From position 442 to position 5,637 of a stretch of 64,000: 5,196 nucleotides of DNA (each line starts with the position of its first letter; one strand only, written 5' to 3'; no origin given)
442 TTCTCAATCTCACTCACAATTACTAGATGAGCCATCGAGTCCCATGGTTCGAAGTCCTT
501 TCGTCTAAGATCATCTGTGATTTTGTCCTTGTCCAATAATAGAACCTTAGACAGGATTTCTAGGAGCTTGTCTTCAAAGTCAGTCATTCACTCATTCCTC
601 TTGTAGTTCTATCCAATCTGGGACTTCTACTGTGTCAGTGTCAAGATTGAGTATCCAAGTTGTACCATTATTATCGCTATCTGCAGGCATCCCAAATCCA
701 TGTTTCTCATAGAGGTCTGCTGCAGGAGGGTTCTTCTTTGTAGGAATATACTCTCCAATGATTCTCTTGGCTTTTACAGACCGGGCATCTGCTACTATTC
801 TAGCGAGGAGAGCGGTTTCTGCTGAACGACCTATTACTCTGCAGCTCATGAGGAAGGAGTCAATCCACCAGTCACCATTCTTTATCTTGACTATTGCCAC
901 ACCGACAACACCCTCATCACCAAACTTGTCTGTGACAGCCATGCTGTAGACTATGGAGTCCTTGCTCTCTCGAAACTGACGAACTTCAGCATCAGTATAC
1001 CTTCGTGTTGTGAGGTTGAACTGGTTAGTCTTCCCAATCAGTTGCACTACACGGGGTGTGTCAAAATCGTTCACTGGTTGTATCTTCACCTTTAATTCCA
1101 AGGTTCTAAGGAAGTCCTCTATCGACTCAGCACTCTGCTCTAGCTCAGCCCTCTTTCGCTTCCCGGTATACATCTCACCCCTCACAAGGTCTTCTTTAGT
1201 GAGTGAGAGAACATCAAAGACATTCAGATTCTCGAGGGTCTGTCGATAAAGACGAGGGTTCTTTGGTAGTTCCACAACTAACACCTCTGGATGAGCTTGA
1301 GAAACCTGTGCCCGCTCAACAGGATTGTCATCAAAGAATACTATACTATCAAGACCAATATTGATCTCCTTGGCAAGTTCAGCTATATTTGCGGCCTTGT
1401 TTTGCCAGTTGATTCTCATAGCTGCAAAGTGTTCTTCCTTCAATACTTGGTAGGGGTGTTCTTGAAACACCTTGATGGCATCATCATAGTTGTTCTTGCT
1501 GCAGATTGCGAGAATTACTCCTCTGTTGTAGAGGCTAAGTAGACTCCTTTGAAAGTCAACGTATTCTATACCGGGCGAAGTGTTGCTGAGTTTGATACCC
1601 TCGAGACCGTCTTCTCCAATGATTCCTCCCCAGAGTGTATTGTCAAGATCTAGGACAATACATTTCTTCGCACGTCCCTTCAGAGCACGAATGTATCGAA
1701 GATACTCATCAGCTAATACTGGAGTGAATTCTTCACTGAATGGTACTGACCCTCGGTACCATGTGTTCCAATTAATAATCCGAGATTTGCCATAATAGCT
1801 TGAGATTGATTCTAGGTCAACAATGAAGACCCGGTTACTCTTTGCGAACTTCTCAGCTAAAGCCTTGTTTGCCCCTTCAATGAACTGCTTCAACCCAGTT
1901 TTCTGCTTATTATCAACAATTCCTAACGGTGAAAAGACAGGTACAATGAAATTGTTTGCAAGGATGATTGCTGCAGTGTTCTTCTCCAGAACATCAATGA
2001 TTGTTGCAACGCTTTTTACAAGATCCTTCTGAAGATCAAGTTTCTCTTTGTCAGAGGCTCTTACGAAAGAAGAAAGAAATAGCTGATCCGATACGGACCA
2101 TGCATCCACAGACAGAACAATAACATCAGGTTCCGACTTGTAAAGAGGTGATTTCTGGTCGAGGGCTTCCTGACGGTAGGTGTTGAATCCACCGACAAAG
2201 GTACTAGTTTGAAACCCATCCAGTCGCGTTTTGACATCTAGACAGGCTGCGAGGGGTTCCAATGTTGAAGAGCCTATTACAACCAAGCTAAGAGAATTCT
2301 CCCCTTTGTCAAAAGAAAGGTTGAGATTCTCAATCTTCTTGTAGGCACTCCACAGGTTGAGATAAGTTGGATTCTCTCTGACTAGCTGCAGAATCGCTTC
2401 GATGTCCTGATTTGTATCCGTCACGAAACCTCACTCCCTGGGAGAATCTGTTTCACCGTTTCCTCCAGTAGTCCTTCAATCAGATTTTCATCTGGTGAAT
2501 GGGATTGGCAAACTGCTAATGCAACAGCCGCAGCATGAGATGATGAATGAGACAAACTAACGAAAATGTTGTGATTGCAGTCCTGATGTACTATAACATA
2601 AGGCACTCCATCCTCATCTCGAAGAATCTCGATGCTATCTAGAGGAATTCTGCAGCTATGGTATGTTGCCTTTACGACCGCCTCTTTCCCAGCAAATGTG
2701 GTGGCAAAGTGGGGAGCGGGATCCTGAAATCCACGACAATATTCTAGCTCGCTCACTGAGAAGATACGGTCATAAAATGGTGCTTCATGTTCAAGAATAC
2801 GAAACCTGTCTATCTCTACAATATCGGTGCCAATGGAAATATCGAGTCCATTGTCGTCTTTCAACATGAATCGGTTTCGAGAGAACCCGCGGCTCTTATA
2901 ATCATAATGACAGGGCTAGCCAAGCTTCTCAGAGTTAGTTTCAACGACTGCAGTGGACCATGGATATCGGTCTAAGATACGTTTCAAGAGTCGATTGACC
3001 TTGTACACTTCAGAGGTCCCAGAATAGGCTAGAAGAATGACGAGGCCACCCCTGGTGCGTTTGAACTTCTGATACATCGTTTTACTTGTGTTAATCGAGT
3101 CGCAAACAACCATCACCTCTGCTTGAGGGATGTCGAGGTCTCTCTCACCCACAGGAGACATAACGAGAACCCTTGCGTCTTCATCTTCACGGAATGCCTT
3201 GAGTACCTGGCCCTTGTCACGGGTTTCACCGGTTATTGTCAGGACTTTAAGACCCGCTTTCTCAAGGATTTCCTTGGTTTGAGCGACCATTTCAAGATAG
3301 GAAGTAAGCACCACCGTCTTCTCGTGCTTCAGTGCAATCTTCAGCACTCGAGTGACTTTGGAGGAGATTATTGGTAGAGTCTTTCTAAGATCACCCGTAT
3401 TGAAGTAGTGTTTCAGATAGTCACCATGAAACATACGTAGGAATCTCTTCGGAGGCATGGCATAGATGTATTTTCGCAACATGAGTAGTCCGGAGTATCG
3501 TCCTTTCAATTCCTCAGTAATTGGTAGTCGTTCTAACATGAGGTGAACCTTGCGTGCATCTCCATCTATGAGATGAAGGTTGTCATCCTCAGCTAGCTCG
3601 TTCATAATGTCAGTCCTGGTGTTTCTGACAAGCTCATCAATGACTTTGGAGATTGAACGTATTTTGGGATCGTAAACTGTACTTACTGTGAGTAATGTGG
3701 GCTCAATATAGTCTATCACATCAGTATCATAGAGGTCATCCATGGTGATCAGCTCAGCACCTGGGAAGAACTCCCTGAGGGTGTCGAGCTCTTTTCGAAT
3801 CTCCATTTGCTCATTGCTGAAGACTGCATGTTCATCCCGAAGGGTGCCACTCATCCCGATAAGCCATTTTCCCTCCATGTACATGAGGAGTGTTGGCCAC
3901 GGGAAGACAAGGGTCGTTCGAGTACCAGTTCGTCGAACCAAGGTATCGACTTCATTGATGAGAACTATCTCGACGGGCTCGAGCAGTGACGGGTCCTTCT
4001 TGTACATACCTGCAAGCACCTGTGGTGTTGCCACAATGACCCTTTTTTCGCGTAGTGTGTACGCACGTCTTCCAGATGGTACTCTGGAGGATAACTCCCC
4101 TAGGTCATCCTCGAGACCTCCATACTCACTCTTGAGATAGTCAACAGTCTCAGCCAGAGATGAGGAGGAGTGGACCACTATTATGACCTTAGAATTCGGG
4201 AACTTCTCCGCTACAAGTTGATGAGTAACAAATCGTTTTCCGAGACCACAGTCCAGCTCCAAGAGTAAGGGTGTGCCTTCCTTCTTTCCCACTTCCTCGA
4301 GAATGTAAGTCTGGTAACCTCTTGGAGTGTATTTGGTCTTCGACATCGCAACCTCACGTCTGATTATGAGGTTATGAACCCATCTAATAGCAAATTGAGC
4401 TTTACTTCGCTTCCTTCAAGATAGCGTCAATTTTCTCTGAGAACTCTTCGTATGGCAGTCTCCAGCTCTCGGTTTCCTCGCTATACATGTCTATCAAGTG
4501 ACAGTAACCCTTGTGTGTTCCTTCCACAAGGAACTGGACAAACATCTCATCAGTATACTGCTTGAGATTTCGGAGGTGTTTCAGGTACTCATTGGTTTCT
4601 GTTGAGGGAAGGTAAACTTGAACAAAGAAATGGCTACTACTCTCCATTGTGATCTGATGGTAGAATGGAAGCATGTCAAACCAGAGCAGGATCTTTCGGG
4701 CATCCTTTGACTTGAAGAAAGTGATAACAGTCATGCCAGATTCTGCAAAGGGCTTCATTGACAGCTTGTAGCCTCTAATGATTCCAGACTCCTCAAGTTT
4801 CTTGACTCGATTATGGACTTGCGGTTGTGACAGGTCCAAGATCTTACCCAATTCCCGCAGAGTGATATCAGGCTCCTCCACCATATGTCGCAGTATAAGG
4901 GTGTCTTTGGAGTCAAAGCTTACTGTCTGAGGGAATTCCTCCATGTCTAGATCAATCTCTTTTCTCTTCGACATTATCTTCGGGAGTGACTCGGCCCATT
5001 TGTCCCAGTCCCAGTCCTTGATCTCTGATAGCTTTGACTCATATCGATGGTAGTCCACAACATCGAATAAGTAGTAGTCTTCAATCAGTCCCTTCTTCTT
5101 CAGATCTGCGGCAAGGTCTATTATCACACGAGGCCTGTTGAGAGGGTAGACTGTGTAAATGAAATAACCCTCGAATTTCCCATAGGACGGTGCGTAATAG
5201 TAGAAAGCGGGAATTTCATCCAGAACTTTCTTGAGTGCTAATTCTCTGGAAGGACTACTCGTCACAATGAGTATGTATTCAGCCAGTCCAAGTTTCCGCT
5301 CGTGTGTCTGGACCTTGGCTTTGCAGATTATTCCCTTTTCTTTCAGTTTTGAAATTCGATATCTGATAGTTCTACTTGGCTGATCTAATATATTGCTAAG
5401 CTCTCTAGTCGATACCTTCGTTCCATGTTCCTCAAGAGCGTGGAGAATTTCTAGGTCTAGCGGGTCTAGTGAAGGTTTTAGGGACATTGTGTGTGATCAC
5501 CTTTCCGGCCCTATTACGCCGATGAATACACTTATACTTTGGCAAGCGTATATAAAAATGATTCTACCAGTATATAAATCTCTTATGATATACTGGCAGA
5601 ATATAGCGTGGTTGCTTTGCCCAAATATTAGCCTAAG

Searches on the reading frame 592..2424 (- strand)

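Call 89: search_protein_families(library=pfam, proteins=[window:592-2424:-], max_evalue=0.00001)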
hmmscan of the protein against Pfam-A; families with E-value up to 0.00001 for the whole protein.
window:592-2424:- (610 aa): 2 families
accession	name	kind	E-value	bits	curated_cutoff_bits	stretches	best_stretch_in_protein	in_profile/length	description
PF21211.3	FkbH_N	-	1.6e-10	41.7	27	1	47-241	2-187/192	FkbH, N-terminal domain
PF12689.13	Acid_PPase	-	6.1e-06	26.6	27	0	254-376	4-142/169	Acid Phosphatase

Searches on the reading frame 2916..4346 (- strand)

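Call 89: search_protein_families(library=pfam, proteins=[window:2916-4346:-], max_evalue=0.00001)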
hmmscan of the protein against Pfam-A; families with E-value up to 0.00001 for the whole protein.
window:2916-4346:- (476 aa): 3 families
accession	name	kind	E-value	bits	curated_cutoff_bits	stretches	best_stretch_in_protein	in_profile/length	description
PF00271.37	Helicase_C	-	3.1e-11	44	23.5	1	332-431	4-106/110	Helicase conserved C-terminal domain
PF04851.21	ResIII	-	4.4e-07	30.4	22.5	0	6-169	2-162/164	Type III restriction enzyme, res subunit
PF00270.35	DEAD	-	6.2e-06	26.5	26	0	12-139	4-132/167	DEAD/DEAH box helicase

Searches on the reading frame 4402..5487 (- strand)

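Call 89: search_protein_families(library=pfam, proteins=[window:4402-5487:-], max_evalue=0.00001)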
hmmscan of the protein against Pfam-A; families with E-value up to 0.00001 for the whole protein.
window:4402-5487:- (361 aa): 10 families
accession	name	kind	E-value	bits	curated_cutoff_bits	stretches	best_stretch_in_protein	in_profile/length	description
PF13412.12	HTH_24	-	9.5e-21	73.6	21.9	2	192-238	2-48/48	Winged helix-turn-helix DNA-binding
PF13404.12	HTH_AsnC-type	-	2.1e-15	56.7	27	1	192-232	2-42/42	AsnC-type helix-turn-helix domain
PF12802.13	MarR_2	-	3.2e-15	56.5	27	1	196-238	8-51/61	MarR family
PF25212.1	HVO_A0114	-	4.1e-11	43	27.6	0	193-238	22-67/84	HVO_A0114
PF12840.13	HTH_20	-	1.8e-10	41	27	0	8-54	3-48/51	Helix-turn-helix domain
PF08279.18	HTH_11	-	1.6e-08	34.7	25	0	13-54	4-45/55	HTH domain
PF09339.16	HTH_IclR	-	3.4e-06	27.2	22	0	199-238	9-49/52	IclR helix-turn-helix domain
PF04182.18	B-block_TFIIIC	-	4e-06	27.2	22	0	26-76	20-62/73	B-block binding subunit of TFIIIC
PF01047.28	MarR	-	4.7e-06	26.8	24.6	0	197-238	7-48/59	MarR family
PF13463.12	HTH_27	-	9.2e-06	26.3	22.2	0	8-57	2-49/68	Winged helix DNA-binding domain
